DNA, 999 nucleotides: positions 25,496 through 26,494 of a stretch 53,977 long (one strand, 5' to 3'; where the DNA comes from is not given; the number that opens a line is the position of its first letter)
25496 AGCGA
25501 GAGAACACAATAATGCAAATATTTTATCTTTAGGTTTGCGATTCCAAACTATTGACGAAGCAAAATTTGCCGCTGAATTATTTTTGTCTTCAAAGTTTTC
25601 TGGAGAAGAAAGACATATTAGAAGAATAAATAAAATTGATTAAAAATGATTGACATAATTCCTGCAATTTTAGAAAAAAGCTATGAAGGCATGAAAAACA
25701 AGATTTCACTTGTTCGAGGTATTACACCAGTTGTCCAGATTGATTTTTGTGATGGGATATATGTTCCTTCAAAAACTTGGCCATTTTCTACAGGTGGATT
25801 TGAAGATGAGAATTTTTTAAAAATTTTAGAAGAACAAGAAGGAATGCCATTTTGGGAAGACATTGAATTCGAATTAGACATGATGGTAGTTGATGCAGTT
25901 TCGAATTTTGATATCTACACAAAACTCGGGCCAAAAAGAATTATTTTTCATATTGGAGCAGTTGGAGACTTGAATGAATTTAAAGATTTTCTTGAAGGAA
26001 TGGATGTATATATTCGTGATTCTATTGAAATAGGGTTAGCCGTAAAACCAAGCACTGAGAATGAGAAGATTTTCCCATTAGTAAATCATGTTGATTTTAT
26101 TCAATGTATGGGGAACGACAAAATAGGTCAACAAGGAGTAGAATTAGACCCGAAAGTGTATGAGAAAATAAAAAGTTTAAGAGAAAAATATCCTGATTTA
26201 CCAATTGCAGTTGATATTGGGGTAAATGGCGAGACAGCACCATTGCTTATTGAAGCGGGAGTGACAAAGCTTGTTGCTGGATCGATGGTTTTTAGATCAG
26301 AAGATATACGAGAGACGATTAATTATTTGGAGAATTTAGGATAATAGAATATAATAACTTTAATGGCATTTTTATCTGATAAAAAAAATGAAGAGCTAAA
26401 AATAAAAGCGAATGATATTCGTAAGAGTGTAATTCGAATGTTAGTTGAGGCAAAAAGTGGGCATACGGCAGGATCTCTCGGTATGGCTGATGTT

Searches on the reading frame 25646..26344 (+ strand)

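Call 60: search_protein_families(library=pfam, proteins=[window:25646-26344:+], max_evalue=0.0001)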
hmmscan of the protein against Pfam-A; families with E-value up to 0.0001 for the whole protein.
window:25646-26344:+ (232 aa): 1 family
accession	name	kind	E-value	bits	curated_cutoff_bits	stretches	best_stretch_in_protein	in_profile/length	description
PF00834.25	Ribul_P_3_epim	-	4.7e-17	62.5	21.1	1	6-216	4-198/198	Ribulose-phosphate 3 epimerase family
